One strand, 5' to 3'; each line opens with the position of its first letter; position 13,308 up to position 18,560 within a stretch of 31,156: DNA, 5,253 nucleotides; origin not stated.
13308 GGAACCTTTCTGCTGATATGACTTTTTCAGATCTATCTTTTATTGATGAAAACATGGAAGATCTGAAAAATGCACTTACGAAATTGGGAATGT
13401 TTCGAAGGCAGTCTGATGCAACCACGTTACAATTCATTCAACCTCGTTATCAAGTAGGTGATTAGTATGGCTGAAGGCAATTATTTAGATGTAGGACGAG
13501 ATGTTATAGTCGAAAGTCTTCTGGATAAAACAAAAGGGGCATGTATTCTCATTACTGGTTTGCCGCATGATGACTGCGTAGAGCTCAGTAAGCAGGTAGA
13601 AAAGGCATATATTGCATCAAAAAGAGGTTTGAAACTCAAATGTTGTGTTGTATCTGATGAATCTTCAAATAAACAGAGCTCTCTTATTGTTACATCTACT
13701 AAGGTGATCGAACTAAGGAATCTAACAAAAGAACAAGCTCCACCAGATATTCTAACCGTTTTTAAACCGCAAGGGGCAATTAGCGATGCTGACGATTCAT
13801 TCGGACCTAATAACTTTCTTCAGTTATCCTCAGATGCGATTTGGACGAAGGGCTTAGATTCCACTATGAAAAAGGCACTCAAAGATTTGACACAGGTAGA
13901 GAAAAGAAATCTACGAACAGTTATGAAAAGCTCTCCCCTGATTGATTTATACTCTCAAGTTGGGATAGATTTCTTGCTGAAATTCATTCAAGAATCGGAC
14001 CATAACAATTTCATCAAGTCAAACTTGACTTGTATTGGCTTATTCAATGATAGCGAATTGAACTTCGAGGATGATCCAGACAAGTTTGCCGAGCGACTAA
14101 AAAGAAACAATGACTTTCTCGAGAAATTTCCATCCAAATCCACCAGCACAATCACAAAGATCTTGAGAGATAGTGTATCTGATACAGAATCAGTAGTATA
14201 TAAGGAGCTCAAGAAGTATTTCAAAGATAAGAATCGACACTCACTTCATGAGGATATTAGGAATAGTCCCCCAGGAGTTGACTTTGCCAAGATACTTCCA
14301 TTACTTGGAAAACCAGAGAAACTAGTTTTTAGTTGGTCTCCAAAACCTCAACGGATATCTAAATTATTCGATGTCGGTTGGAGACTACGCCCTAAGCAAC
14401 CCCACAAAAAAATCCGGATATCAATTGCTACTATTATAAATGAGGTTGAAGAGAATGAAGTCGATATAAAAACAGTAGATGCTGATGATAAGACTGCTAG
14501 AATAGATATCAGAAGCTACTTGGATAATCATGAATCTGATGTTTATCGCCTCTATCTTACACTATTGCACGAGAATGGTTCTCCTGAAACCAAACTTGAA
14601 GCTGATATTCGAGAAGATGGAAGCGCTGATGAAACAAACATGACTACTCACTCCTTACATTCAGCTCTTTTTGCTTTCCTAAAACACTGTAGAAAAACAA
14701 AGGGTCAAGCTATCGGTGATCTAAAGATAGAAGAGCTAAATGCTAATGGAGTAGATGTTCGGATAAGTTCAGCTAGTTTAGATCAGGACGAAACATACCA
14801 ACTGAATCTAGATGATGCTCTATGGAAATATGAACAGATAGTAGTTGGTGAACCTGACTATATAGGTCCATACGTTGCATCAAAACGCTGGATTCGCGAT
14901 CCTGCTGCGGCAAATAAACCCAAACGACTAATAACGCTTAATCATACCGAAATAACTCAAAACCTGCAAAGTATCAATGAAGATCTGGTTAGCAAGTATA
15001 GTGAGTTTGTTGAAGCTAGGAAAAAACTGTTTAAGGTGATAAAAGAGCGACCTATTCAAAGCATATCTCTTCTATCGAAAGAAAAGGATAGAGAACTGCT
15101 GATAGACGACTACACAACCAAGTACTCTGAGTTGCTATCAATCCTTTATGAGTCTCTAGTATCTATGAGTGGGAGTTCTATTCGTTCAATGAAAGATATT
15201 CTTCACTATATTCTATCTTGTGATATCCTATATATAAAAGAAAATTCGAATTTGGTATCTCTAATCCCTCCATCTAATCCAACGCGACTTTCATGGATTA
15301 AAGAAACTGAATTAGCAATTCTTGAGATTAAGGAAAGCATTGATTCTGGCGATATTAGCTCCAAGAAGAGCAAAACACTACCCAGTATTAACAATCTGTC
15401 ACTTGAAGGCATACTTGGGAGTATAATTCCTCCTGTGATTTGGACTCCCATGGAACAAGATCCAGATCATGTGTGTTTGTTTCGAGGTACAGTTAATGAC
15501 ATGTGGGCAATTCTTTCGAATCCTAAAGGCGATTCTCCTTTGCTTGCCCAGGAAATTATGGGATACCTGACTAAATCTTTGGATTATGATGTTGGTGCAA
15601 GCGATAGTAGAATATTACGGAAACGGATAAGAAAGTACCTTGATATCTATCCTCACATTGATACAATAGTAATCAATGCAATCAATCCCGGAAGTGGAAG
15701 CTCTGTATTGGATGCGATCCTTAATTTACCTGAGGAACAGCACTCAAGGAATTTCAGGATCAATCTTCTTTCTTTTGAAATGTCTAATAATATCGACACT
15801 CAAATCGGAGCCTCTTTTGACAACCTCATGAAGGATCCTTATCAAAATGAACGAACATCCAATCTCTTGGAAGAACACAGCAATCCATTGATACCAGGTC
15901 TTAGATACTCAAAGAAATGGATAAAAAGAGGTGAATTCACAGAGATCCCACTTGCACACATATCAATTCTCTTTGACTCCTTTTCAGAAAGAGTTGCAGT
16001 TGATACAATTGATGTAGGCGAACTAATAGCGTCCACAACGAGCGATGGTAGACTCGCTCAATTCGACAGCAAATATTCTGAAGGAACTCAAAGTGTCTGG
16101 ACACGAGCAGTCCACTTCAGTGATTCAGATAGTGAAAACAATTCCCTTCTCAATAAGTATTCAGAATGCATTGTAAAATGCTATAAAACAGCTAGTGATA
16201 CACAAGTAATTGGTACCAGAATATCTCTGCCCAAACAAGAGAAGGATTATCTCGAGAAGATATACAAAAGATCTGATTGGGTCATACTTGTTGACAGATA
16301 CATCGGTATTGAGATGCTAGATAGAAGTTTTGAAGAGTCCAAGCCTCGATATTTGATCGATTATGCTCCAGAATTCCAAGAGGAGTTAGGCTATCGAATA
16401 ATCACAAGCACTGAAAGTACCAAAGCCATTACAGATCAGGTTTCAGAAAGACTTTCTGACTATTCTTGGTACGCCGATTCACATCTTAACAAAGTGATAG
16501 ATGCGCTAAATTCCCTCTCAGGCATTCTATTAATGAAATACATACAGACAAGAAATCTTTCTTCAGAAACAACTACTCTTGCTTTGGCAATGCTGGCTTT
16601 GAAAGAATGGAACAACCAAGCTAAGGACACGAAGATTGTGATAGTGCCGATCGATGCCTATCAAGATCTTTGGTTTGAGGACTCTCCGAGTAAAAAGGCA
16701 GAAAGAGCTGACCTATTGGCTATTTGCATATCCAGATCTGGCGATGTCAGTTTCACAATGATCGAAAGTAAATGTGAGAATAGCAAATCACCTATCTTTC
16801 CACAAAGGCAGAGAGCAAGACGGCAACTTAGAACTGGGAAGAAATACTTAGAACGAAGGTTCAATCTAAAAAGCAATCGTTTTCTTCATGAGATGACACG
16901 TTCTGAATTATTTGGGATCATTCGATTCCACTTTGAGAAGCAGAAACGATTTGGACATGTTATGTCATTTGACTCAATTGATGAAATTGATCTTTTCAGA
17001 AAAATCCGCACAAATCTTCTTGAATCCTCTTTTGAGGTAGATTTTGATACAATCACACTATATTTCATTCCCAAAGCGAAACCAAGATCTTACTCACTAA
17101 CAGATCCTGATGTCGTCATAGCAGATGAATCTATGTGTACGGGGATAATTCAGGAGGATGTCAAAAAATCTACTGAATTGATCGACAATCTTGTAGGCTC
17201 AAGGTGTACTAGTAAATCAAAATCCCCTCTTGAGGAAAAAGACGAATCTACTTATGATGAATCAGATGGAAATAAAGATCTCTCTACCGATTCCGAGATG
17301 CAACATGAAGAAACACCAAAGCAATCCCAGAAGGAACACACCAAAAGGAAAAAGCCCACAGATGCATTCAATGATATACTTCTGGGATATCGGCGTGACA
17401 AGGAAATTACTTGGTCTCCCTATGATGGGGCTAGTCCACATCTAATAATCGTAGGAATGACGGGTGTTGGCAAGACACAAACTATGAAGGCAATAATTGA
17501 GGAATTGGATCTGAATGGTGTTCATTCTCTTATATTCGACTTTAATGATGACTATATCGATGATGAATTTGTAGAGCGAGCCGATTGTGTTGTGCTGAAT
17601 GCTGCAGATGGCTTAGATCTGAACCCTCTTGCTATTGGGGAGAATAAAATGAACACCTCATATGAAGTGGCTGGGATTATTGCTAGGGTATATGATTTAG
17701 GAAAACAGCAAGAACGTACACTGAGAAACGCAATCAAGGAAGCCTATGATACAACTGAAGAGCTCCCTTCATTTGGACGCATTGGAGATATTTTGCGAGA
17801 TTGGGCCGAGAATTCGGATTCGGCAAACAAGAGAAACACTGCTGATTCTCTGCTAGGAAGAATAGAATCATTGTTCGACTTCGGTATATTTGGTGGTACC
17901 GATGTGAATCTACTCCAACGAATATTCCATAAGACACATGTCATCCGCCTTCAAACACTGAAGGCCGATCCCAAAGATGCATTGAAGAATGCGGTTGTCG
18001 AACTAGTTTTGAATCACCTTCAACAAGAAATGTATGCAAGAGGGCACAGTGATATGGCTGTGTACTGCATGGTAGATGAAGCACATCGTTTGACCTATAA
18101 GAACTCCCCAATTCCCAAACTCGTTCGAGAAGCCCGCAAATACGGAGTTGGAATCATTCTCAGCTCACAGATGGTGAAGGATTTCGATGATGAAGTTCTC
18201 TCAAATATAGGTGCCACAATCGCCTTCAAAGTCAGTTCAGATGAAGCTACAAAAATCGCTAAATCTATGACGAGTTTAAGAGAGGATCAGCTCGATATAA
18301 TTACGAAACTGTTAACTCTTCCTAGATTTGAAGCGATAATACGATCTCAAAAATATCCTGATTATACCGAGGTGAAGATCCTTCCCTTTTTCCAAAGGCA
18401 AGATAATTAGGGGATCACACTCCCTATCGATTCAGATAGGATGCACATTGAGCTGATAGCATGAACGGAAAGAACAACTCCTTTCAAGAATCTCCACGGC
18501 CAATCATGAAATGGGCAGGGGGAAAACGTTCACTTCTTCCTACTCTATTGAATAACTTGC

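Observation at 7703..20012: Kinase-less MADS/DndFGH-like restriction module paired with two ordinary DNA methyltransferases: candidate new archaeal defence system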

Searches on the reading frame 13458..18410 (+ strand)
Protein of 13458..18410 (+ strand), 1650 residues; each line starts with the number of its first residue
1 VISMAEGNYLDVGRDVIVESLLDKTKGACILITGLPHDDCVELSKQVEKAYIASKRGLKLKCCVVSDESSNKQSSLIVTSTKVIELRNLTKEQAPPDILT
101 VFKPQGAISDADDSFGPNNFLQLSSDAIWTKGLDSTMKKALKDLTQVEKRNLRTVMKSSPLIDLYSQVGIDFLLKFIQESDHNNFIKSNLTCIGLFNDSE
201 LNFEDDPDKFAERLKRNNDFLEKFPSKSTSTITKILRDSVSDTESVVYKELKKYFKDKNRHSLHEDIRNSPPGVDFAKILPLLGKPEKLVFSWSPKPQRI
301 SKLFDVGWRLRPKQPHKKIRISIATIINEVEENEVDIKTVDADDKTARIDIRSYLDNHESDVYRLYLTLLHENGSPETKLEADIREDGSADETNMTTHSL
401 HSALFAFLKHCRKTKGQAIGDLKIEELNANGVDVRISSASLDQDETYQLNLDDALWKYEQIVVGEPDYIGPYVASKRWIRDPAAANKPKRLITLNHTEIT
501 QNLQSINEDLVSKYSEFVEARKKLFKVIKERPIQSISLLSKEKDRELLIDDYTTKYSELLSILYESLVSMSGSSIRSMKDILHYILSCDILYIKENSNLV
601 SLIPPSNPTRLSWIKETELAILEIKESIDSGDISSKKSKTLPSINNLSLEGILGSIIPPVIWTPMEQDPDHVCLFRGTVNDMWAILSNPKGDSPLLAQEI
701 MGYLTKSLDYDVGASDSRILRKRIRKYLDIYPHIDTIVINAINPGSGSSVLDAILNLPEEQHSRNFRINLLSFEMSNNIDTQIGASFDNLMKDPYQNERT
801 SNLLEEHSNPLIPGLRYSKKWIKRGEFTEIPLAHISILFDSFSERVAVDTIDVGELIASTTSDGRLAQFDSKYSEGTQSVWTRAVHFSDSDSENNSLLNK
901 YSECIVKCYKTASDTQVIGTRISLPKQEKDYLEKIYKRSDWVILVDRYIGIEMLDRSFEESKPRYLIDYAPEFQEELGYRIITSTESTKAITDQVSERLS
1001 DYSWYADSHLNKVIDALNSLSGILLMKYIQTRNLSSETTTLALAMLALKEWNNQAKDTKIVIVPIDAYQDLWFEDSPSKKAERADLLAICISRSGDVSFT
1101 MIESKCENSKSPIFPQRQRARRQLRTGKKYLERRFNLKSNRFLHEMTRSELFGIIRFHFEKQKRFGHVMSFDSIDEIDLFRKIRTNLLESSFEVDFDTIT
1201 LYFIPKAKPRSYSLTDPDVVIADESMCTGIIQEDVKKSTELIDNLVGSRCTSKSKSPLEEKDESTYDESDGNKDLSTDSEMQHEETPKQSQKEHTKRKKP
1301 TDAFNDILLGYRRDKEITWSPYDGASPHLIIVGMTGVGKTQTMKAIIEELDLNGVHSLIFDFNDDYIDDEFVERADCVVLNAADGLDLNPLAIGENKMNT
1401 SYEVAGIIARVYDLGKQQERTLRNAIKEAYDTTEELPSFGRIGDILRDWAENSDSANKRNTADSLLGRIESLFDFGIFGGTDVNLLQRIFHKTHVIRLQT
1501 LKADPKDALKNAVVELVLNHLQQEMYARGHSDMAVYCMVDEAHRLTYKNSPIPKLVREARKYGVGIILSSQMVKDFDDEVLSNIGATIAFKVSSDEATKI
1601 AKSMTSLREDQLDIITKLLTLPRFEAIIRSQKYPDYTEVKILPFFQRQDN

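Call 3: search_protein_families(library=pfam, proteins=[window:13458-18410:+], max_evalue=0.01)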
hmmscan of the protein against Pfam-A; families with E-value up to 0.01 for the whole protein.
window:13458-18410:+ (1650 aa): 8 families
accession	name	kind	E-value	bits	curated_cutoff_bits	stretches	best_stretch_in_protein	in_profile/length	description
PF01935.23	DUF87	-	5.9e-14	53.1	23.2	1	1326-1504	23-207/220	Helicase HerA, central domain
PF10412.15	TrwB_AAD_bind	-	1.5e-08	34.4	20.5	1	1327-1383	16-71/387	Type IV secretion-system coupling protein DNA-binding domain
PF12846.13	AAA_10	-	1.6e-06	27.9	27.5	1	1326-1599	21-311/362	AAA-like domain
PF05872.18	HerA_C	-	1.9e-06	27.2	22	0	1324-1365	19-60/502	Helicase HerA-like C-terminal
PF13401.12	AAA_22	-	0.00017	22.4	27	0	1328-1368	7-33/130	AAA domain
PF04851.21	ResIII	-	0.00024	21.5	22.5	0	1327-1360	24-58/164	Type III restriction enzyme, res subunit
PF13173.12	AAA_14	-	0.004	17.6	27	0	1328-1370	4-45/129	AAA domain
PF24883.2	NPHP3_N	-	0.0059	17.3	24.8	0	1318-1365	14-61/164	Nephrocystin 3, N-terminal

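Call 4: search_protein_families(library=padloc, proteins=[window:13458-18410:+], max_evalue=0.01)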
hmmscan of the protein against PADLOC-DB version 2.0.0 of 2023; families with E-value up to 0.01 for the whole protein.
window:13458-18410:+ (1650 aa): 16 families
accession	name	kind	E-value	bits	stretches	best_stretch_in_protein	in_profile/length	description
PDLC02684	DndH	-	6.5e-47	157.8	2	1085-1637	1108-1705/1715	DndH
PDLC02685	DndH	-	9.5e-38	127.6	2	1255-1577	1261-1605/1678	DndH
PDLC02682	DndH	-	1.4e-34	116.7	2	1230-1593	1228-1630/1686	DndH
PDLC04140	mad8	-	7.5e-31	105.8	1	1307-1632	4-290/314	mads_8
PDLC04103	HerA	-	1.4e-11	41.5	2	1554-1641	471-556/579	-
PDLC04105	HerA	-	3.6e-11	40.4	1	1505-1628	390-522/576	-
PDLC02806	SspH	-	4.5e-08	29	1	922-1296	977-1335/1766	SspH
PDLC04100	HerA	-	9.1e-08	29.2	1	1493-1628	402-542/580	-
PDLC02185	HerA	-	1.8e-07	28.3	1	1491-1628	406-548/585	-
PDLC04102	HerA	-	2.5e-07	27.4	1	1513-1631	487-609/654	-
PDLC02188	HerA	-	4.4e-06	23.8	1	1549-1628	452-529/578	-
PDLC01055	HerA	-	7.7e-06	23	0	1494-1591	384-482/532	Type III coevolved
PDLC04106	HerA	-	8.5e-05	19.3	0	1318-1367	167-222/667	-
PDLC04098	HerA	-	0.001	15.7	1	1554-1628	561-633/686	-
PDLC02196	IetA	-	0.0047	14.4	1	1259-1353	58-149/374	-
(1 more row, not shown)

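Call 5: search_protein_families(library=ncbifam, proteins=[window:13458-18410:+], max_evalue=0.01)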
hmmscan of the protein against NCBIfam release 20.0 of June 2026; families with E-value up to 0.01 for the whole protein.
window:13458-18410:+ (1650 aa): 13 families
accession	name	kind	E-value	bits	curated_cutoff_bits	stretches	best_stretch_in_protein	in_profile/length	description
NF047742.1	antiphage_MADS8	equivalog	4.9e-19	69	175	1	27-236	1-196/200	methylation-associated defense system ATP-binding protein MAD8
NF053655.1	CedD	equivalog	3.4e-18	65.6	600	1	1328-1630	223-514/527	DNA-translocating ATPase CedD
NF040937.1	HerA_Thermprot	equivalog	1.4e-16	60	800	1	1326-1628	140-448/487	DNA double-strand break repair helicase HerA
NF041017.1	DNA_import_CedB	equivalog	5.5e-13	48.4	700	1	1307-1629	254-574/590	DNA import protein CedB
TIGR02746.1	TraC-F-type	equivalog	4.5e-12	44.7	567.05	1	1307-1578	409-690/800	type IV secretion system protein TraC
NF045975.1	VirB4_plasma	equivalog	2.8e-10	38.6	590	1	1329-1577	518-808/894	Mbov_0397 family ICE element conjugal transfer ATPase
NF010278.0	PRK13721.1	subfamily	1.9e-08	32.6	1177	1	1329-1595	482-755/874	type IV secretion system protein TraC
NF042943.1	HerA_antiphage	equivalog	1.7e-07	30.2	800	1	1491-1628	394-536/566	anti-phage-associated helicase HerA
NF042944.1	HerA_antiphage_2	equivalog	1.3e-05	24.2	850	0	1542-1628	445-529/576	anti-phage-associated helicase HerA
NF033849.1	ser_rich_anae_1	subfamily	3.4e-05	21.4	650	0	1328-1432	761-882/1163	serine-rich protein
NF040819.1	helicase_HerA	equivalog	0.00025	19.7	970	1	1552-1641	427-514/561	DNA double-strand break repair helicase HerA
TIGR02759.1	TraD_Ftype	equivalog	0.00092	18.1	521.35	1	1327-1385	177-234/566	type IV conjugative transfer system coupling protein TraD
TIGR03743.1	SXT_TraD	subfamily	0.0031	16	366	0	1295-1360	144-209/636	conjugative transfer system coupling protein TraD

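Call 29: search_solved_structures(query=window:13458-18410:+, max_evalue=0.01)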
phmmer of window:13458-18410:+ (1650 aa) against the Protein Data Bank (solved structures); distinct sequences matched with E-value up to 0.01: 3.
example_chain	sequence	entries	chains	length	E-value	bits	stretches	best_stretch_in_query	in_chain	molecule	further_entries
7es4_A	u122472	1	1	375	9.4e-17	62.9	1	1313-1577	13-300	DNA phosphorothioation-dependent restriction protein DptH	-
4d2i_A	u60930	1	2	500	2.7e-14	54.8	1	1325-1628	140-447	HERA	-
8wiv_A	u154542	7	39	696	0.00012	22.8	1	1531-1649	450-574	Helicase HerA central domain-containing protein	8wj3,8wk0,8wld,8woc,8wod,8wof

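Call 48: find_related_loci(query=window:13458-18410:+, collection=metagenome_contigs, flank=10000)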
Query window:13458-18410:+ (1650 aa) in metagenome_contigs; peptide patterns used: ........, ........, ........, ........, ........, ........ (x = any residue, [..] = any of these).
236 stretches matched a pattern, but none encodes a relative of the query by tblastn (E <= 1e-3).

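Call 49: find_homologous_proteins(query=window:13458-18410:+, region=1-1300, max_evalue=0.00001)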
Query window:13458-18410:+, residues 1-1300 (1300 aa): 2 proteins with E <= 0.00001 among 8000 candidates. Only proteins of 907 to 2888 residues were searched: fused or split forms outside these lengths cannot appear, so this answer is no evidence that the protein stands alone or is whole; lengths 'longer' or 'shorter' looks for them.
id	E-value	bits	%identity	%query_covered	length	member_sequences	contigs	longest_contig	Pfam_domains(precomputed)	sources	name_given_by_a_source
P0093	0.0e+0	2898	100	100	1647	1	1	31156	PF10412.16,PF01935.24,PF05872.19,PF12846.14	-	-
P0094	1.3e-10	58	23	22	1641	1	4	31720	PF10412.16,PF01935.24,PF05872.19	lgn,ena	-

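Call 50: find_encoding_contigs(protein=P0094, flank=10000, max_places=4)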
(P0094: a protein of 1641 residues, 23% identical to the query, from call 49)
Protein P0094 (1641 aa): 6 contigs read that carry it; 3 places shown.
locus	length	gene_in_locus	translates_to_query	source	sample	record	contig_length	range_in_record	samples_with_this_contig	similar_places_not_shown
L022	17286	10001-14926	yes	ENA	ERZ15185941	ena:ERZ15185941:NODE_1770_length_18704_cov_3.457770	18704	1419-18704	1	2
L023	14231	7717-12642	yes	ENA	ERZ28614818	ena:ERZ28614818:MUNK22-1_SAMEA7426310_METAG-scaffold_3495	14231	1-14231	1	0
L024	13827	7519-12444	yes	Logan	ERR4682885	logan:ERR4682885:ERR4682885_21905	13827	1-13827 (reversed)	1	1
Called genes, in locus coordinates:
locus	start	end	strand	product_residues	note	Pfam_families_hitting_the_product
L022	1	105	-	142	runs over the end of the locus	-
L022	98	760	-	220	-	-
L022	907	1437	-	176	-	-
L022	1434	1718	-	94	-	-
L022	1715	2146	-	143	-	-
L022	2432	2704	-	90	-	-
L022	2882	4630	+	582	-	PF00580:UvrD-helicase (faint), PF13245:AAA_19, PF13361:UvrD_C, PF13538:UvrD_C_2 (weak)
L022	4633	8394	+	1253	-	PF08378:NERD, PF00069:Pkinase, PF03109:ABC1 (weak), PF07714:PK_Tyr_Ser-Thr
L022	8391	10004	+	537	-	PF26611:MAD7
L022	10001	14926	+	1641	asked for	PF01935:DUF87, PF05872:HerA_C (faint), PF10412:TrwB_AAD_bind (faint)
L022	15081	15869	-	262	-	-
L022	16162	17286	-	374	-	?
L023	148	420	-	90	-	-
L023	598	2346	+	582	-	PF00580:UvrD-helicase (faint), PF13245:AAA_19, PF13361:UvrD_C, PF13538:UvrD_C_2 (weak)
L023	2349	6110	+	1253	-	PF08378:NERD, PF00069:Pkinase, PF03109:ABC1 (weak), PF07714:PK_Tyr_Ser-Thr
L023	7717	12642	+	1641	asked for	PF01935:DUF87, PF05872:HerA_C (faint), PF10412:TrwB_AAD_bind (faint)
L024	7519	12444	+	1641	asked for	PF01935:DUF87, PF05872:HerA_C (faint), PF10412:TrwB_AAD_bind (faint)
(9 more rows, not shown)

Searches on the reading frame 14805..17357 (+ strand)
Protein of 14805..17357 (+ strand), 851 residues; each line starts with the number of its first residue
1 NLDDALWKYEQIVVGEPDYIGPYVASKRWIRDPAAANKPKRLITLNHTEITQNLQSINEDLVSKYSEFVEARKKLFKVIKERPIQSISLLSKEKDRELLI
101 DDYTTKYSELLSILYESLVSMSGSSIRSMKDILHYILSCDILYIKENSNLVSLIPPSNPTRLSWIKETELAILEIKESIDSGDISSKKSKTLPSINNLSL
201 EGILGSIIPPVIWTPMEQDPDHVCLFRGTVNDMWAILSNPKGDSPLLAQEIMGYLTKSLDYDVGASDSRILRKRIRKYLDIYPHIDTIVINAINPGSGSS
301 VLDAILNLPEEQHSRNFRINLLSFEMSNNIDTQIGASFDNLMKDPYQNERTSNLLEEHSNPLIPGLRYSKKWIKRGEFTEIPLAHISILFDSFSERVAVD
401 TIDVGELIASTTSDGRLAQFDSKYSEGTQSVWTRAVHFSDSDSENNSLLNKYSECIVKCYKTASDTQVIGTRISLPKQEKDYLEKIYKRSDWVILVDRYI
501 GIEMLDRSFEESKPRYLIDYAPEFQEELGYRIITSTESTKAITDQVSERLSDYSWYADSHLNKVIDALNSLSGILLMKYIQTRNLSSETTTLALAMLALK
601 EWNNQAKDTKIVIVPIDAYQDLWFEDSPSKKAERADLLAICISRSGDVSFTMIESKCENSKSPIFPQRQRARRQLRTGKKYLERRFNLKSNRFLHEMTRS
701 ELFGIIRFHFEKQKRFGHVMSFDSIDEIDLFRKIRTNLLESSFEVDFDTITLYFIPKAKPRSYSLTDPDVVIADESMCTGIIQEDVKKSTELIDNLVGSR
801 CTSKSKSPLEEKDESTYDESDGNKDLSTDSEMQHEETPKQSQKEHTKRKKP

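Call 120: predict_structure(alignment_id=A6)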
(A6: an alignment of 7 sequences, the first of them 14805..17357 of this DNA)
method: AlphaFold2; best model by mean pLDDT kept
length: 851 residues; sequences in the alignment: 7
mean_pLDDT: 61.6   pTM: 0.47
mean pLDDT of the five models: 61.6, 60.9, 60.5, 58.3, 57.9
residues with pLDDT >= 90: 10; 70-90: 315; 50-70: 306; < 50: 220
segments of 3 or more residues with pLDDT < 50: 29-44, 46-49, 184-207, 257-266, 326-331, 405-424, 437-442, 500-539, 625-630, 758-764, 781-851
pLDDT, mean of each block of 10 residues (from residue 1): 65 79 62 41 48 63 88 85 56 67 87 78 69 80 79 84 72 59 45 37 46 61 69 75 68 53 48 72 76 80 84 81 62 72 70 67 74 65 79 59 46 30 46 49 54 67 55 60 67 62 40 32 33 38 70 68 70 56 64 78 68 73 50 75 80 77 70 83 72 65 72 60 60 76 72 65 54 64 35 38 30 28 28 27 29 36
secondary structure, 60 per line:
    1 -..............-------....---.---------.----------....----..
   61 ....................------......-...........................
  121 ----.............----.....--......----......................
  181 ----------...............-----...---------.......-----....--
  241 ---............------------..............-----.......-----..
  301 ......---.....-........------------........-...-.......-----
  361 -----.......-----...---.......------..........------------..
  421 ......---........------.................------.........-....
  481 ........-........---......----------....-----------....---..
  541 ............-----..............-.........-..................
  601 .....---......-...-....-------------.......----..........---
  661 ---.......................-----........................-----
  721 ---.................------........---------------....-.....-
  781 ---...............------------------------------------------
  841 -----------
elements in order (helices of 4 or more, strands of 3 or more residues): H2-15 E23-26 H51-54 H59-80 H87-92 H94-120 H125-137 E142-146 E149-154 H159-180 H191-205 E211-213 E223-229 E235-238 H244-255 H268-281 E287-293 H299-306 H310-314 E316-323 H336-343 H349-355 E366-372 E384-390 E397-403 E419-426 E430-437 H444-460 E467-475 H477-488 E490-497 E501-506 E517-520 E532-535 H539-552 H558-571 H573-581 H583-605 E609-614 H620-623 E637-643 E648-657 H664-686 H692-715 H724-740 E747-754 E770-773 H775-779 H784-798

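Call 122: fold_search(model_id=the predicted structure, library=pdb)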
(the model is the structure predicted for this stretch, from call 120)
No match with E <= 0.001 here; weaker rows may still be real.
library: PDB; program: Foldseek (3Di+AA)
matches with E <= 10: 500; with E <= 0.001: 0
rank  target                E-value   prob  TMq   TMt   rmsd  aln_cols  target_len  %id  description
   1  3vyw_B                1.6e-03  0.96  0.12  0.26  22.3       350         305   14  Crystal structure of MNMC2 from Aquifex Aeolicus (released 2012-10-17)
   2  5hjk                  4.6e-03  0.98  0.09  0.20  13.2       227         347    9  Crystal Structure of Pyrococcus abyssi Trm5a complexed with SAH (released 2016-10-12)
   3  7wzg_D                5.1e-03  0.72  0.10  0.25  16.4       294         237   10  Cypemycin N-terminal methyltransferase CypM (released 2023-02-22)
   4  5dtq_A                6.2e-03  0.80  0.10  0.22  18.2       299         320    8  Crystal structure of Dot1L in complex with inhibitor CPD3 [(2,6-dichlorophenyl)(quinolin-6-yl)methanone] (released 2016-06-15)
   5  5hji                  6.2e-03  0.96  0.09  0.19  13.0       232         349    9  Crystal Structure of Pyrococcus abyssi Trm5a complexed with adenosine (released 2016-10-12)
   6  5hjj                  6.6e-03  0.91  0.09  0.17  13.7       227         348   10  Crystal Structure of Pyrococcus abyssi Trm5a (released 2016-10-12)
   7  7wzg_A                7.6e-03  0.72  0.10  0.25  16.1       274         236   10  Cypemycin N-terminal methyltransferase CypM (released 2023-02-22)
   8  5wt1_B                8.0e-03  0.98  0.10  0.22  12.8       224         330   10  Pyrococcus abyssi methyltransferase PaTrm5a bound by SAH and cognate tRNA (released 2017-12-13)
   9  3vyw_D                8.8e-03  0.77  0.10  0.23  22.7       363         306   12  Crystal structure of MNMC2 from Aquifex Aeolicus (released 2012-10-17)
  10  2aou_B                9.7e-03  0.92  0.11  0.27  13.2       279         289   11  Histamine Methyltransferase Complexed with the Antimalarial Drug Amodiaquine (released 2005-09-13)
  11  3thr_B                9.7e-03  0.87  0.11  0.28  14.8       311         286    9  Crystal structure of rat native liver Glycine N-methyltransferase complexed with 5-methyltetrahydrofolate monoglutamat (released 2011-11-16)
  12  5dsx_B                1.0e-02  0.63  0.10  0.21  19.3       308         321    8  Crystal structure of Dot1L in complex with inhibitor CPD10 [6'-chloro-1,4-dimethyl-5'-(2-methyl-6-((4-(methylamino)pyr (released 2016-06-15)
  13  1jqd_A                1.1e-02  0.94  0.11  0.28  13.4       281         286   10  Crystal Structure Analysis of Human Histamine Methyltransferase (Thr105 Polymorphic Variant) Complexed with AdoHcy and (released 2002-08-06)
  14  5thy_A                1.1e-02  0.57  0.13  0.23  19.0       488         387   12  Crystal structure of SeMet-Substituted CurJ carbon methyltransferase (released 2016-10-19)
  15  7bqj_A                1.1e-02  0.38  0.12  0.20  23.0       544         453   10  The structure of PdxI (released 2020-10-14)
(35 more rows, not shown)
